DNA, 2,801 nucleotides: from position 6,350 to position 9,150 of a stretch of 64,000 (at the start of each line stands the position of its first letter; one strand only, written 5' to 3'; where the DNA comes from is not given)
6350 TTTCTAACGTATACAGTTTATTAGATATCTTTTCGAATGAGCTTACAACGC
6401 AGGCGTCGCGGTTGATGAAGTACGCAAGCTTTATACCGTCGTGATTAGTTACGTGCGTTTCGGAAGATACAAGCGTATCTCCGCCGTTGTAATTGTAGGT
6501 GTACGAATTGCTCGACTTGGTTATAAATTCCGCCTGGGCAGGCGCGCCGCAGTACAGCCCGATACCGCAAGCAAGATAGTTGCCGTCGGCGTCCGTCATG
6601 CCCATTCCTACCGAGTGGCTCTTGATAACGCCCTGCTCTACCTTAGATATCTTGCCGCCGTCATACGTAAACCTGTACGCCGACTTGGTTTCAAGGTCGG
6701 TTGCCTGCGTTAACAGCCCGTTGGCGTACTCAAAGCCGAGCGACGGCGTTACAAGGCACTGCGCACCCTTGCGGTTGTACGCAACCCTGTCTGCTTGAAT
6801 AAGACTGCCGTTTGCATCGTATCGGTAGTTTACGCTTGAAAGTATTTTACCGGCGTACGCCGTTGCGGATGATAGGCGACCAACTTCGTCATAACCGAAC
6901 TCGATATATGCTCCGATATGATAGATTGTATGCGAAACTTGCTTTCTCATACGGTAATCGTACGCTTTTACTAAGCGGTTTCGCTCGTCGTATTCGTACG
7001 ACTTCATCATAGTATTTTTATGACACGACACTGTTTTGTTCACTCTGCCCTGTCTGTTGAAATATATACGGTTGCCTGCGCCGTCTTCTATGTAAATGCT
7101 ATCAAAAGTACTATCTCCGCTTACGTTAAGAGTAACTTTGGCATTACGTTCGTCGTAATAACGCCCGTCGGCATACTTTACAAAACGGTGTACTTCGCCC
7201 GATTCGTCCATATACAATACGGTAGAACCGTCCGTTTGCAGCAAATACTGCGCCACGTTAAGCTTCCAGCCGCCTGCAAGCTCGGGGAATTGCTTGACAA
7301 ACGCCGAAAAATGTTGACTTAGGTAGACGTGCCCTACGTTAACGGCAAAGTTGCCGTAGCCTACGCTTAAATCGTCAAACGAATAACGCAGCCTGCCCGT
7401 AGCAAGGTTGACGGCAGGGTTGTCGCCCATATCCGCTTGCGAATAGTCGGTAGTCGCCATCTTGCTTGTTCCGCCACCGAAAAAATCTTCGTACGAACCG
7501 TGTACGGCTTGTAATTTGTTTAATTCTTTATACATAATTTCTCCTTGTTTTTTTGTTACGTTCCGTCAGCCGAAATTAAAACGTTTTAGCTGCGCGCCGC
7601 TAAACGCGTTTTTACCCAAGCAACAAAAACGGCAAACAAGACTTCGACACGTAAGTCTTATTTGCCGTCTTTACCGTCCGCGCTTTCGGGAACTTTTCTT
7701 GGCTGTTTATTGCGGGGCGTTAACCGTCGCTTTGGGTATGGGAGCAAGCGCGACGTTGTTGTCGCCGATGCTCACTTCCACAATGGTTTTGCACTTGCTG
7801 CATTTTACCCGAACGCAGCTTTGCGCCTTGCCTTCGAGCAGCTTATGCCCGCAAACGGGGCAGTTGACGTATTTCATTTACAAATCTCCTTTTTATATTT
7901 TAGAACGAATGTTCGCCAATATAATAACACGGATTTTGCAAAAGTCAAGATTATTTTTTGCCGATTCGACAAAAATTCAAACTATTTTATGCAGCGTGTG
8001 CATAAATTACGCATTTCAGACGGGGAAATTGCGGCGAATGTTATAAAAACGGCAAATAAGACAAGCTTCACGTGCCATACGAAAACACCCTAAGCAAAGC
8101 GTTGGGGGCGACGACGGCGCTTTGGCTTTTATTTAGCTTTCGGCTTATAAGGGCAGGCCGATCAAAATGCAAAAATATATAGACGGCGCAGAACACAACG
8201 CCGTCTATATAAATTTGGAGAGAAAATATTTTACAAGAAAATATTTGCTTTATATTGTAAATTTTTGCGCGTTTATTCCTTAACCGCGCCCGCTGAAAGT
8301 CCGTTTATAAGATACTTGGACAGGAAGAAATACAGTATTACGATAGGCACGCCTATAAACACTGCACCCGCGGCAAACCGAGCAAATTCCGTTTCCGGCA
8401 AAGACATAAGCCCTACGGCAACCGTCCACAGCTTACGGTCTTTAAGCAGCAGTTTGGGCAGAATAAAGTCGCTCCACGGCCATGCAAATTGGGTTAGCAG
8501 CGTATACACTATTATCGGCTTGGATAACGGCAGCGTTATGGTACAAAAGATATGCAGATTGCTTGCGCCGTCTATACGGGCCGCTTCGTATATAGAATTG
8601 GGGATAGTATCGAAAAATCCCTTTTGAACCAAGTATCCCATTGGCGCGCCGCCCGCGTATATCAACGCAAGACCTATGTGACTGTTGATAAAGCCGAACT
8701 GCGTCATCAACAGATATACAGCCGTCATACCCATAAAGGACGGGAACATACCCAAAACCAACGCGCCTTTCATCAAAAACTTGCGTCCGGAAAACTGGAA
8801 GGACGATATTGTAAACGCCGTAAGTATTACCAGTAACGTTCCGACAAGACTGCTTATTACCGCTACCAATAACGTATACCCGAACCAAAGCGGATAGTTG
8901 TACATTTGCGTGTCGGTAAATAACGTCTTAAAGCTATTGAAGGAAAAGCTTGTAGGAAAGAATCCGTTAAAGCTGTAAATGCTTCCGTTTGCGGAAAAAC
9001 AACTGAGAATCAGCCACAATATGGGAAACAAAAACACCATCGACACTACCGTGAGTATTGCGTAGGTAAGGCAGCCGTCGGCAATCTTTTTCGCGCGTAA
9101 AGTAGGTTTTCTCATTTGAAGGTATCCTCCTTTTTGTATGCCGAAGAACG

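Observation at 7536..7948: Com-like zinc ribbon, then two terminators, then an RHS gene with no visible promoter: possible post-transcriptional gate on the toxin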

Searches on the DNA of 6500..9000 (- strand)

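Call 8: search_rna_families(source=window, start=6500, end=9000, threshold=evalue, max_evalue=1)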
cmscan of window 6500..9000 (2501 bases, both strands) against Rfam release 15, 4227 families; matches with E-value up to 1: 2.
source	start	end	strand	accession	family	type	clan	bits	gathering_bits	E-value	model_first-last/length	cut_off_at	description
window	8171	8244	-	RF02074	STnc240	Gene; sRNA;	-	28.6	55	0.16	1-77/77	no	Enterobacterial sRNA STnc240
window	8169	8256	-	RF00558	L20_leader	Cis-reg; leader;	-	24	58.7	0.088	1-127/127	no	Ribosomal protein L20 leader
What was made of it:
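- Tried and rejected: Rfam on 6500-9000 gave only two sub-threshold chance hits, both on the neighbouring permease terminator (call 8).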

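Call 91: build_rna_model(alignment_id=A6)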
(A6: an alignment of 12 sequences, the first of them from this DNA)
Model R1 built from alignment A6 (12 sequences, 92 columns); structure: RNAalifold consensus.
model positions 83; base pairs 19; branch points 1; effective number of sequences 2.23; information 0.684 bits per position. Calibrated on 0.2 Mb of random sequence (short: E-values are rough).
structure used (alignment columns):
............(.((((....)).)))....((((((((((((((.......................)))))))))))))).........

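Call 92: search_with_rna_model(model_id=R1, sources=[window, L002, L003, L009, L010, L012, L013, L014, L015, L016, L017, L019, L020, L021, L022, L023, L025, L026, L027, L028, L029, L030, L031, L032, L033, L034, L035, L036, L037, L038, L039, L005], max_evalue=1)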
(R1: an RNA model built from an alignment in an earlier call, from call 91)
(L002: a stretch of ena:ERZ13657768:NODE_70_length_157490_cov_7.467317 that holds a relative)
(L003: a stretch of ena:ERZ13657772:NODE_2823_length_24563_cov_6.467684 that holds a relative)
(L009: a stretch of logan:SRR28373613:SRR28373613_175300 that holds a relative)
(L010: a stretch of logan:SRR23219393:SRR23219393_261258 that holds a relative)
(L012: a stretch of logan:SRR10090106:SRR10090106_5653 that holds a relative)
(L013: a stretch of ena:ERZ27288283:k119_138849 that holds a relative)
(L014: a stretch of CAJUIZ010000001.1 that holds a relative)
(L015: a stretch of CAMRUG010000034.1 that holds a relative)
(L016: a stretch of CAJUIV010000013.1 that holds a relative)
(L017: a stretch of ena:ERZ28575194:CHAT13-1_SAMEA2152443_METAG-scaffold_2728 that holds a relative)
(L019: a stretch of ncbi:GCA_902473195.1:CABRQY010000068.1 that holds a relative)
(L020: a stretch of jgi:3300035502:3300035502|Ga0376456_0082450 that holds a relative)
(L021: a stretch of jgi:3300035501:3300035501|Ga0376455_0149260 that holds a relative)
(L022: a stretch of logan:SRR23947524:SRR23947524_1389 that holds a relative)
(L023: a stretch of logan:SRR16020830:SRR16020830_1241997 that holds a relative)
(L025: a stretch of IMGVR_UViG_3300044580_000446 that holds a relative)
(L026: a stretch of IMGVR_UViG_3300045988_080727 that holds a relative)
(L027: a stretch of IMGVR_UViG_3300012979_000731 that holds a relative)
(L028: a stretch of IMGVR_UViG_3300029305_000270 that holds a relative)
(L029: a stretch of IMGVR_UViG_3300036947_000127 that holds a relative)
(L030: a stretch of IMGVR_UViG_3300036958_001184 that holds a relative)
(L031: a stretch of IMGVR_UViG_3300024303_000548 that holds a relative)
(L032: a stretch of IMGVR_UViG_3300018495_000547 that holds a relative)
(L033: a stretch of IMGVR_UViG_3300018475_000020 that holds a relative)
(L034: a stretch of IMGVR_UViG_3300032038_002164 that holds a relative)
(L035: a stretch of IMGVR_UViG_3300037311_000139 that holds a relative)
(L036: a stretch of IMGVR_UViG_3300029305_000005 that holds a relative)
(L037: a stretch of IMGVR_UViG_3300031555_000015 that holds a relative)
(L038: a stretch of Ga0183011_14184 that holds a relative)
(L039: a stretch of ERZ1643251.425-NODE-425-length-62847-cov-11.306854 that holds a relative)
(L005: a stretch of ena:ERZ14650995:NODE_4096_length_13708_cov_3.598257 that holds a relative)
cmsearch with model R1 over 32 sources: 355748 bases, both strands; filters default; matches with E-value up to 1: 36.
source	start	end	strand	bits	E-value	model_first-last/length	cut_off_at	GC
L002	18936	19018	+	93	3.1e-20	1-83/83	no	0.51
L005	8643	8725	+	92.6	3.9e-20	1-83/83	no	0.48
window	51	133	-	92.6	4e-20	1-83/83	no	0.47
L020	1016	1103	+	88.2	4.7e-19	1-83/83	no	0.34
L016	8190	8270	+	85.8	1.9e-18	1-83/83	no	0.41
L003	15657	15739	+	85.2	2.6e-18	1-83/83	no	0.49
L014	14752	14834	+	84.4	4.1e-18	1-83/83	no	0.47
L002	18331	18414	+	83.8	5.6e-18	1-83/83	no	0.45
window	7617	7703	-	83.6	6.5e-18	1-83/83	no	0.47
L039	12971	13051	+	83.1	8.5e-18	1-83/83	no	0.42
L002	10175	10264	+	82.1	1.5e-17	1-83/83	no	0.46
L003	10175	10264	+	82.1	1.5e-17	1-83/83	no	0.46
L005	1178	1267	+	82.1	1.5e-17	1-83/83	no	0.46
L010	4904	4982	+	82.1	1.5e-17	1-83/83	no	0.47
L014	13643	13726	+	76.6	3.3e-16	1-83/83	no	0.45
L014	8175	8264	+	76.3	3.9e-16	1-83/83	no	0.47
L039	7158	7233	+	71.8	5.1e-15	1-83/83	no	0.41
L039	7182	7247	-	26.8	0.00054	1-83/83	no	0.33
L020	1039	1116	-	25.8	0.00096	1-83/83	no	0.29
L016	8221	8262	-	25.2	0.0014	32-75/83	no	0.4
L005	8666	8741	-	23.7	0.0031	1-83/83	no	0.46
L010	4935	4974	-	22.6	0.0058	32-75/83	no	0.45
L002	18959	19039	-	22.1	0.0077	1-83/83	no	0.48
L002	18362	18406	-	21.5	0.011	32-75/83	no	0.4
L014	13674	13718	-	20.1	0.025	32-75/83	no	0.42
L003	15688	15731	-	19.1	0.042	32-75/83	no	0.45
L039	13002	13043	-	18.5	0.059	32-75/83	no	0.45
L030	1213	1307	+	16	0.25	1-83/83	no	0.36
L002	10206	10256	-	14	0.75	32-75/83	no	0.41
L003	10206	10256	-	14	0.75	32-75/83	no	0.41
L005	1209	1259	-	14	0.75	32-75/83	no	0.41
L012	7612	7699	+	14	0.78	1-83/83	no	0.28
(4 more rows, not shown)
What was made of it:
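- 7617..7703 (-): Whole P1-T1 element, copy 1 (5' block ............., then P1, T1 and the U-run). Covariance model R1: 83.6 bits, E 6.5e-18 (call 92).
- Copies follow every toxin-immunity module: three each in L002 and L014 (call 92).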
